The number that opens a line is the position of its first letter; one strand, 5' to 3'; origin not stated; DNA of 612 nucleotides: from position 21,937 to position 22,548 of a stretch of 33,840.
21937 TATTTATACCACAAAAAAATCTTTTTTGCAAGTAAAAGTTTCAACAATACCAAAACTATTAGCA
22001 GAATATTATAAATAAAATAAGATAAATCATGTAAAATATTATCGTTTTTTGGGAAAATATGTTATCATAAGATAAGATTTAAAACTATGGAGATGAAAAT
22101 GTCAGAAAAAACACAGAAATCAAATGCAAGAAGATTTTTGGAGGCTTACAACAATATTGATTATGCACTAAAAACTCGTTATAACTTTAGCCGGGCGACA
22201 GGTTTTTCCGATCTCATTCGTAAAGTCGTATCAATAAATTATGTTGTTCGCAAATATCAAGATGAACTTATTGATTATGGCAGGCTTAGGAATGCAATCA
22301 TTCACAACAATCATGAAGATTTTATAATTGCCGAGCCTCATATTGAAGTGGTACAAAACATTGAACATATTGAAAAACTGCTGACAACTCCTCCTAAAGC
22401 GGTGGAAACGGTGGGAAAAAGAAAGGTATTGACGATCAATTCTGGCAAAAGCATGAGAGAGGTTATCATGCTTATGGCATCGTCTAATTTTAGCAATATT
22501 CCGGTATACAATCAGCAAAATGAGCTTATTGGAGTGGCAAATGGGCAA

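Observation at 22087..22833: HEPN-like RNase domain fused to a CBS-pair sensor: possible ligand-gated RNase (stand-alone defence/stress effector candidate)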

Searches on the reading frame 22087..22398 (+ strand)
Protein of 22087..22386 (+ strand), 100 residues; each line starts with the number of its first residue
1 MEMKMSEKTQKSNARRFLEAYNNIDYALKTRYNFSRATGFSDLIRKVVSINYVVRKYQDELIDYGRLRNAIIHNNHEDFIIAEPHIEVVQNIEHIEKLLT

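Call 22: search_protein_representatives(protein=window:22087-22386:+)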
Query: 100 residues. Proteins with E-value up to 0.001 (for the whole library): 593; up to 1e-10: 119; up to 1e-30: 1. The best 150 are listed.
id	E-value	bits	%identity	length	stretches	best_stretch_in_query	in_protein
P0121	3.0e-32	126.5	62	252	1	7-100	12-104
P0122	1.5e-30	121.0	58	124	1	5-99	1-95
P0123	1.1e-29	118.3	63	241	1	10-100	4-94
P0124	1.9e-29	117.5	60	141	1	9-97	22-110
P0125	5.8e-29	116.0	55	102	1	5-92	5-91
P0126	1.2e-27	111.8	59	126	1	8-94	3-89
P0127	1.8e-26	108.0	60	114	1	10-93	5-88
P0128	6.9e-26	106.1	56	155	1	10-99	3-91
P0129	7.5e-26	106.0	57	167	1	8-95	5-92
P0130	1.4e-25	105.2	56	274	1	7-99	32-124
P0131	6.5e-25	103.0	53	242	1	8-100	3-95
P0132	5.1e-24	100.2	61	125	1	11-92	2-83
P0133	1.6e-22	95.3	49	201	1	7-98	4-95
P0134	2.1e-22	95.0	51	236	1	12-99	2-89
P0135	1.2e-21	92.6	48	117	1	10-94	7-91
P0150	8.0e-19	83.6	44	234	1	11-99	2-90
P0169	7.9e-17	77.2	42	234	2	12-96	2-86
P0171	1.4e-16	76.4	43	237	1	12-99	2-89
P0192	1.5e-13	66.7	40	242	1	12-98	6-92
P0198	3.9e-13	65.4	41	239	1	12-99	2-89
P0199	5.6e-13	64.9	35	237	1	12-99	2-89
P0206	3.1e-12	62.5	38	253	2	9-99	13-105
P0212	8.0e-12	61.2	42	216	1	10-100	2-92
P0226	3.2e-11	59.2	39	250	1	13-95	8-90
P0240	1.2e-10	57.4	39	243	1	12-99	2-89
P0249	3.0e-10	56.1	42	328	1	11-96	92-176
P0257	5.5e-10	55.3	36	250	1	13-99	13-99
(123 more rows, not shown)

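Call 30: search_protein_families(library=pfam, alignment_id=A2, max_evalue=1)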
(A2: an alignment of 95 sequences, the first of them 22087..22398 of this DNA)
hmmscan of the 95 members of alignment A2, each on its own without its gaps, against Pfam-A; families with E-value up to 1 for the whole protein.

A. member 1, window:22087-22398:+ (104 aa): 2 families
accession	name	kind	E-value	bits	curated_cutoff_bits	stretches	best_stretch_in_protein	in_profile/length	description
PF07289.17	BBL5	-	0.14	11.6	23.8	1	4-92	72-161/334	Bardet-Biedl syndrome 5 protein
PF05923.17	APC_r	-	0.26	11.6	19.9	1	32-43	13-24/24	APC repeat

B. families by the number of members that match (of 95 scanned): 86 families (the first 25 are shown)
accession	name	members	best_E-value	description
PF00571.33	CBS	92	2.1e-16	CBS domain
PF18735.6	HEPN_RiboL-PSP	27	0.0037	RiboL-PSP-HEPN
PF20185.3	DUF6548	15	6.9e-05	Family of unknown function (DUF6548)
PF01934.22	HepT-like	13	0.0017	Ribonuclease HepT-like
PF12358.13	DUF3644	4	0.033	Domain of unknown function (DUF3644)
PF18739.6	HEPN_Apea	3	0.0086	Apea-like HEPN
PF18730.6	HEPN_Cthe2314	3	0.052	Cthe_2314-like HEPN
PF07591.16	PT-HINT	2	0.031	Pretoxin HINT domain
PF01590.32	GAF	2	0.053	GAF domain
PF11711.13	Tim54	1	0.0025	Inner membrane protein import complex subunit Tim54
PF06342.18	DUF1057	1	0.0032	Alpha/beta hydrolase of unknown function (DUF1057)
PF08463.15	EcoEI_R_C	1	0.0098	EcoEI R protein C-terminal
PF17031.10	DUF5101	1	0.012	Domain of unknown function (DUF5101)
PF20045.4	DUF6447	1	0.012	Family of unknown function (DUF6447)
PF22127.1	NtdA_N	1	0.017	NTD biosynthesis operon protein NtdA, N-terminal domain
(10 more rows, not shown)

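Call 33: search_solved_structures(query=A3, max_evalue=10, show_alignments=5)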
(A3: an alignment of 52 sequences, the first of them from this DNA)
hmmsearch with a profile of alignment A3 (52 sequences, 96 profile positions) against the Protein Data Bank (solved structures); distinct sequences matched with E-value up to 10: 9.
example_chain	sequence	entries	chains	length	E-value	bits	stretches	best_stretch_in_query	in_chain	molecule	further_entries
1aa2_A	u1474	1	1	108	0.46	13.9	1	30-81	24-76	BETA-SPECTRIN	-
1bkr_A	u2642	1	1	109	0.47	13.8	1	30-81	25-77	SPECTRIN BETA CHAIN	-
5m6j_A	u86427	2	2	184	0.55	13.6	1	4-47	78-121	Nitrophorin-7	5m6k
4xmc_A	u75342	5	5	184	0.56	13.6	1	4-47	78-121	Nitrophorin-7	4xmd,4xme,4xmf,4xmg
4xmh_A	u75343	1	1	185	0.56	13.6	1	4-47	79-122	Nitrophorin-7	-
1us7_B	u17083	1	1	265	1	12.7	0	34-60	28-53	HSP90 CO-CHAPERONE CDC37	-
6m6w_B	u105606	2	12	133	1.1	12.7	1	8-69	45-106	Toxin-antitoxin system toxin HepN family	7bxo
1ha6_A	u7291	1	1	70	1.2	12.5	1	49-84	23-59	MACROPHAGE INFLAMMATORY PROTEIN 3 ALPHA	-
6m6u_B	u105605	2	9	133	1.6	12.1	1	8-69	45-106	Toxin-antitoxin system toxin HepN family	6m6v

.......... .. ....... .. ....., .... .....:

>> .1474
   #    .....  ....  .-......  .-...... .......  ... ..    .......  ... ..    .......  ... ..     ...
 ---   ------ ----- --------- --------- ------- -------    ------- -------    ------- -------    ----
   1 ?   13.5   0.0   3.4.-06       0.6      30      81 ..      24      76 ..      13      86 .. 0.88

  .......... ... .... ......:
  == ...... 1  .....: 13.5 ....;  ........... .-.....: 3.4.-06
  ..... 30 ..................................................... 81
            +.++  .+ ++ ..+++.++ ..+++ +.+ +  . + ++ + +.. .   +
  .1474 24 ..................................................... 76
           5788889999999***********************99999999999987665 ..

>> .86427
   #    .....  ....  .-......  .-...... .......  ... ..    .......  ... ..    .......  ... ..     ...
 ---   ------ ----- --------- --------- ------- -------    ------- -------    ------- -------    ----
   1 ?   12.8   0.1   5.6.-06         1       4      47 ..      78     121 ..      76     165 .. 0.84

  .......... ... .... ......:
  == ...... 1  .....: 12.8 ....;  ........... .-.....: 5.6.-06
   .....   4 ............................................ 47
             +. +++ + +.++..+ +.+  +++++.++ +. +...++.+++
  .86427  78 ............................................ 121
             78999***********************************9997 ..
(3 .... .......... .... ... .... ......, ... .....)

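Call 34: predict_structure(alignment_id=A2)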
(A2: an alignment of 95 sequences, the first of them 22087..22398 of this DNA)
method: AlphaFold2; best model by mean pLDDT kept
length: 104 residues; sequences in the alignment: 95
mean_pLDDT: 90.0   pTM: 0.79
mean pLDDT of the five models: 90.0, 86.1, 85.8, 85.7, 85.5
residues with pLDDT >= 90: 80; 70-90: 10; 50-70: 13; < 50: 1
segments of 3 or more residues with pLDDT < 50: none
pLDDT, mean of each block of 10 residues (from residue 1): 61 93 97 96 98 98 95 75 95 97 77
secondary structure, 60 per line:
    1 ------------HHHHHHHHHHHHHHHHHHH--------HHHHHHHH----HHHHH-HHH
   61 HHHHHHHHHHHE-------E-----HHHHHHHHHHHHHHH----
elements in order: H13-31 H40-47 H52-56 H58-71 H86-100

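Call 37: fold_search(model_id=the predicted structure, library=pdb)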
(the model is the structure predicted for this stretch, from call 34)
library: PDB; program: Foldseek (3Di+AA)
matches with E <= 10: 67; with E <= 0.001: 0
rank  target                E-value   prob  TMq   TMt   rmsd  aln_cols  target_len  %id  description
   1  2fp2_B                1.3e+00  0.13  0.25  0.19  10.5       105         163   15  Secreted Chorismate Mutase from Mycobacterium tuberculosis (released 2006-03-28)
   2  5c6h_E                2.3e+00  0.07  0.23  0.16  10.1       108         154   12  Mcl-1 complexed with Mule (released 2016-08-03)
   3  7v5t                  2.5e+00  0.08  0.27  0.08  12.8       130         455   11  Crystal structure of human bleomycin hydrolase C73S mutant (released 2022-06-29)
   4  4rkn_B                2.9e+00  0.28  0.42  0.08   9.3        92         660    9  Wolinella succinogenes octaheme sulfite reductase MccA, form II (released 2015-02-04)
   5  9g9h_C                3.1e+00  0.06  0.22  0.19  10.4        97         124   11  CryoEM structure of Enterococcus italicus Csm-crRNA-CTR1 complex bound to pNppA3 and AMPNPP (released 2025-01-29)
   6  7abg_4                3.6e+00  0.08  0.31  0.10  13.9       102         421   13  Human pre-Bact-1 spliceosome (released 2020-12-23)
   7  3o10_C                4.0e+00  0.25  0.47  0.38   5.7       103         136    9  Crystal structure of the HEPN domain from human sacsin (released 2011-03-30)
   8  4dor_A                4.0e+00  0.03  0.21  0.12  15.1       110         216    9  Human Nuclear Receptor Liver Receptor Homologue-1, LRH-1, in its apo State Bound to a Fragment of Human SHP Box1 (released 2012-04-18)
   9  4ty0_B                4.2e+00  0.08  0.24  0.10   9.6        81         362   12  Crystal structure of Vibrio cholerae DncV cyclic AMP-GMP synthase in complex with linear intermediate 5' pppA(3',5')pG (released 2014-08-13)
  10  7v5s                  4.2e+00  0.07  0.29  0.09  13.4       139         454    8  Crystal structure of human bleomycin hydrolase C73A mutant (released 2022-06-29)
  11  4rkm_G                4.4e+00  0.20  0.42  0.08   9.4        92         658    9  Wolinella succinogenes octaheme sulfite reductase MccA, form I (released 2015-02-04)
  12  8dz8_G                4.7e+00  0.06  0.25  0.27  10.1        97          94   13  Neoleukin 4, a de novo designed IL-4 mimetic (released 2023-03-29)
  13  9g9d_C                4.7e+00  0.04  0.22  0.18  10.4        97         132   11  CryoEM structure of Enterococcus italicus Csm-crRNA-CTR (4.3) complex (released 2025-02-05)
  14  4o9r                  5.5e+00  0.06  0.23  0.08  14.4       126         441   10  Human Smoothened Receptor structure in complex with cyclopamine (released 2014-03-05)
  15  7uuw_G                5.5e+00  0.04  0.23  0.17  13.6       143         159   10  Cryogenic electron microscopy 3D map of F-actin bound by the Actin Binding Domain of alpha-catenin ortholog, HMP1 (released 2023-01-18)
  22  4j41_A                6.7e+00  0.06  0.26  0.30  13.4        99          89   12  The crystal structure of a secreted protein EsxB (Mutant P67A) from Bacillus anthracis str. Sterne (released 2013-02-20)
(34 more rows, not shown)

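Call 46: find_encoding_contigs(protein=P0199, flank=5000, max_places=4)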
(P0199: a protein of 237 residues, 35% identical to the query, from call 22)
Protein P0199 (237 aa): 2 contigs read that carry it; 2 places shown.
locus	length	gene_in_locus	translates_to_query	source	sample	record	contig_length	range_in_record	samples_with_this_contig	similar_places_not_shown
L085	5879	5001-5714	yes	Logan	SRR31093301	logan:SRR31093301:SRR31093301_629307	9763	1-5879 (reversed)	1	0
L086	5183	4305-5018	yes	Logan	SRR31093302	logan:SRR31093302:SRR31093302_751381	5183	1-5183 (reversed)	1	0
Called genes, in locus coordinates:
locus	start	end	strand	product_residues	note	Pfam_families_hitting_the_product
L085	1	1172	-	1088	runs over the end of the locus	PF00400:WD40 (faint), PF25174:Beta-prop_THOC3, PF24817:WD40_WDHD1_1st, PF25173:Beta-prop_WDR3_1st, PF25174:Beta-prop_THOC3, PF25175:Beta-prop_WDR5, PF23381:Beta-prop_IFT122_1st, PF00656:Peptidase_C14, +9 more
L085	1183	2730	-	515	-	PF00112:Peptidase_C1, PF14326:DUF4384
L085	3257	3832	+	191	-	-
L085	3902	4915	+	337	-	-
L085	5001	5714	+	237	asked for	PF00571:CBS (faint)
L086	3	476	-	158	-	?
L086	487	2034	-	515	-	PF00112:Peptidase_C1, PF14326:DUF4384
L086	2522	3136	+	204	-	-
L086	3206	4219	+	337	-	-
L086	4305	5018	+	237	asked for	PF00571:CBS (faint)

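Call 47: find_encoding_contigs(protein=P0257, flank=5000, max_places=4)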
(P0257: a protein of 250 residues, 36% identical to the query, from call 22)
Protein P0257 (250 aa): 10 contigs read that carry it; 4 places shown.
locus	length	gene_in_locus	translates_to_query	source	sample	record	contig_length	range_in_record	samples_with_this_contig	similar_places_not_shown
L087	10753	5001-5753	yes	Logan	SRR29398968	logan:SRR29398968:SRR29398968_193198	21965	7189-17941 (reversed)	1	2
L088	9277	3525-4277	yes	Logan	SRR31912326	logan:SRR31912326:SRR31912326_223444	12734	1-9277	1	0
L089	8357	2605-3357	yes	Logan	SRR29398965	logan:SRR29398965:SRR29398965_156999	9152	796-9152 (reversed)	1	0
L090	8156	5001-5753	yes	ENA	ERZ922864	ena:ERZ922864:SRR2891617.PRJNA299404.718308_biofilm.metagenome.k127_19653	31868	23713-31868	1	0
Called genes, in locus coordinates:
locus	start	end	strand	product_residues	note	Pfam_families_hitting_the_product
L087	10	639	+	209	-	PF14018:DUF4234 (weak)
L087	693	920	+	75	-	PF25487:ETR1_N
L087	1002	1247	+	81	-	PF13426:PAS_9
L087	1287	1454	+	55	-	-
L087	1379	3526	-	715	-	PF00072:Response_reg, PF00512:HisKA, PF02518:HATPase_c, PF00072:Response_reg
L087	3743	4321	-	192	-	PF00072:Response_reg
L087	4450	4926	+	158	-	PF00254:FKBP_C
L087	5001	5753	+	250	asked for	-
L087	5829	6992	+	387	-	PF00149:Metallophos, PF12850:Metallophos_2 (faint), PF12320:SbcD_C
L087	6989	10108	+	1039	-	PF02463:SMC_N (weak), PF13476:AAA_23, PF13555:AAA_29 (weak), PF13558:SbcC_Walker_B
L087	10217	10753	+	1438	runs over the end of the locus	PF00270:DEAD, PF04851:ResIII, PF00271:Helicase_C, PF22590:Cas3-like_C_2 (weak), PF19306:WHD_Lhr, PF08494:DEAD_assoc, PF23235:WHD_3rd_Lhr, PF23234:WHD_4th_Lhr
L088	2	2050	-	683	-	?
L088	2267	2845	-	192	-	PF00072:Response_reg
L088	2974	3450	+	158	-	PF00254:FKBP_C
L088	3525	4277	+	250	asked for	-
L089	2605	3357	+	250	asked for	-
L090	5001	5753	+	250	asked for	-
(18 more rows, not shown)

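Call 48: find_encoding_contigs(protein=P0134, flank=5000, max_places=3)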
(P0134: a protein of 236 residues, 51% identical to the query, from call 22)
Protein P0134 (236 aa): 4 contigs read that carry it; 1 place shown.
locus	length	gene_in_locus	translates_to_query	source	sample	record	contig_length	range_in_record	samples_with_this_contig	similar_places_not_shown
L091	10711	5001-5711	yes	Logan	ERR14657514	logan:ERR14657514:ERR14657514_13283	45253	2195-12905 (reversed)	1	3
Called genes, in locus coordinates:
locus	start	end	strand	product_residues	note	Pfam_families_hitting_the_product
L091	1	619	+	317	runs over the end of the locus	PF01544:CorA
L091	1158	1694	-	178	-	PF00210:Ferritin (faint), PF02915:Rubrerythrin, PF23458:DUF7130 (faint), PF21349:RUBY_RBDX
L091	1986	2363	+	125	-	PF00383:dCMP_cyt_deam_1 (weak)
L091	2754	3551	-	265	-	PF04909:Amidohydro_2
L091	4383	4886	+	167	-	PF12641:Flavodoxin_3 (weak), PF12724:Flavodoxin_5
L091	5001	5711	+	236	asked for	PF00571:CBS (faint)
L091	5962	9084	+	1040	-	PF00133:tRNA-synt_1, PF09334:tRNA-synt_1g, PF08264:Anticodon_1, PF19302:DUF5915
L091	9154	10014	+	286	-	PF10672:Methyltrans_SAM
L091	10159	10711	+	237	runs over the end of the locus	PF00849:PseudoU_synth_2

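Call 49: find_encoding_contigs(protein=P0169, flank=5000, max_places=3)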
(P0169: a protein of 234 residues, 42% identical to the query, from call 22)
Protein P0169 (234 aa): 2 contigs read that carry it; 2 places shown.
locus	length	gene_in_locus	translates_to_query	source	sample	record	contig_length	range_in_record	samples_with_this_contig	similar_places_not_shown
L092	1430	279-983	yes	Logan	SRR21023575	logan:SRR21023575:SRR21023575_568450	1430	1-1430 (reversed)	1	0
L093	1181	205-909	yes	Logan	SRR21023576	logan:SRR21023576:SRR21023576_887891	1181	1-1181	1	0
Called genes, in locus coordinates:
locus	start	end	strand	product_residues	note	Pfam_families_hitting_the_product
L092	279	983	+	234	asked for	-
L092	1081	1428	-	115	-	?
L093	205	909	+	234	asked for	-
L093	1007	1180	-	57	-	?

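Call 50: find_encoding_contigs(protein=P0226, flank=5000, max_places=3)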
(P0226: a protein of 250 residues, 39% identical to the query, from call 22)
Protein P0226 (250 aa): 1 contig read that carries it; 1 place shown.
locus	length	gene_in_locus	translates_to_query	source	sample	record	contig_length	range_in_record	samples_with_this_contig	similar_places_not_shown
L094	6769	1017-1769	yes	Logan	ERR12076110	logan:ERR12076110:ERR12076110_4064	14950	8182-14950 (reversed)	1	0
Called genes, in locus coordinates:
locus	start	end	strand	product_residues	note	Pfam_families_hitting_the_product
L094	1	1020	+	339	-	?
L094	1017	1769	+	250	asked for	PF00571:CBS (faint)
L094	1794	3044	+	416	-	PF19888:DUF6361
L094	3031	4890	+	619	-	-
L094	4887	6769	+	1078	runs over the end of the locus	PF00271:Helicase_C (weak)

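Call 60: fold_search(model_id=the predicted structure, library=viral)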
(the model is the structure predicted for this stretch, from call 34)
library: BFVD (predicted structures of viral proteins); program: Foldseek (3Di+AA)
matches with E <= 10: 142; with E <= 0.001: 0
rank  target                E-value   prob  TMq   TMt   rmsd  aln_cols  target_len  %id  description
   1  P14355                7.9e-01  0.25  0.34  0.25   8.8       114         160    6  Protein Bel-3 [Human spumaretrovirus]
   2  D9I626                1.1e+00  0.11  0.22  0.22  10.8        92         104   15  Uncharacterized protein [Acinetobacter phage 133]
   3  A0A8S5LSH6            1.9e+00  0.16  0.27  0.25   9.3        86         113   14  Uncharacterized protein [Siphoviridae sp. ctYBm1]
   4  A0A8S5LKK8            2.1e+00  0.11  0.30  0.23  10.5        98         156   14  Uncharacterized protein [Siphoviridae sp. ctXbO14]
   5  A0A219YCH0            2.3e+00  0.15  0.30  0.29  12.4        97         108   14  Uncharacterized protein [Aeromonas phage 65.2]
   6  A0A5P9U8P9            2.3e+00  0.08  0.23  0.10  11.2        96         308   12  (no name in the UniProt tables at hand)
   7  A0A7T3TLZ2            2.4e+00  0.11  0.26  0.28  13.0       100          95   14  Uncharacterized protein [Serratia phage vB_SmaM_Yaphecito]
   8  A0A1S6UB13            2.7e+00  0.21  0.40  0.40   7.7        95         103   13  Uncharacterized protein [Serratia phage BF]
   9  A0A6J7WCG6            3.0e+00  0.04  0.20  0.12  13.5        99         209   13  Lysozyme [uncultured Caudovirales phage]
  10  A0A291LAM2            3.1e+00  0.16  0.40  0.33   9.7       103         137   19  Uncharacterized protein [Bordetella phage vB_BbrM_PHB04]
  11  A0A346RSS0            3.1e+00  0.04  0.19  0.11  11.5       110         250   22  ORF3 [Botrytis cinerea mymonavirus 1]
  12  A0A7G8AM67            3.3e+00  0.12  0.34  0.32  10.0       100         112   14  (no name in the UniProt tables at hand)
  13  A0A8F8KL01            3.3e+00  0.08  0.27  0.22  16.9       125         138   15  Uncharacterized protein [Clandestinovirus]
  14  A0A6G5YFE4            3.3e+00  0.03  0.18  0.16  14.4       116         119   20  (no name in the UniProt tables at hand)
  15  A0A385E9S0            3.5e+00  0.10  0.34  0.25  15.2       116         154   12  Uncharacterized protein [Caulobacter phage CcrBL10]
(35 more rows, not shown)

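Call 66: search_protein_families(library=ncbifam, alignment_id=A3, max_evalue=1)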
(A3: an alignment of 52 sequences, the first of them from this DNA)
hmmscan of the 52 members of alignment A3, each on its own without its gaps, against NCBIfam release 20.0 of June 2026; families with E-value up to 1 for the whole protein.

A. member 1, seq(96 aa): 0 families

B. families by the number of members that match (of 52 scanned): 24 families
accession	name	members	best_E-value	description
NF047751.1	HepT_toxin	9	0.00062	type VII toxin-antitoxin system HepT family RNase toxin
NF045938.1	MAG3960_fam_LP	2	0.008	MAG3960 family lipoprotein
NF008426.0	PRK11260.1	2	0.023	cystine ABC transporter substrate-binding protein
TIGR00345.1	GET3_arsA_TRC40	1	0.0045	TRC40/GET3/ArsA family transport-energizing ATPase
NF050004.1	BTH_I0359_fam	1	0.0095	BTH_I0359 family protein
NF003654.0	PRK05287.1-2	1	0.014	cell division protein ZapD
NF008967.0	PRK12313.1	1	0.028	1,4-alpha-glucan branching protein GlgB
TIGR01515.1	branching_enzym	1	0.031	1,4-alpha-glucan branching enzyme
NF009773.0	PRK13270.1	1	0.037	alpha,alpha-trehalase TreF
NF047721.1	ToxDrgExpTdeA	1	0.05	toxin/drug exporter TdeA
NF033952.2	AcrID1_fam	1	0.061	AcrID1 family anti-CRISPR protein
TIGR03318.1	YdfZ_fam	1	0.069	putative selenium delivery protein YdfZ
NF002507.0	PRK01903.1-1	1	0.079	ribonuclease P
NF046012.1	adhes_ESA_00282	1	0.085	ESA_00282 family adhesion-associated protein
NF053762.1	aCcr1_fam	1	0.087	aCcr1 family cell cycle regulator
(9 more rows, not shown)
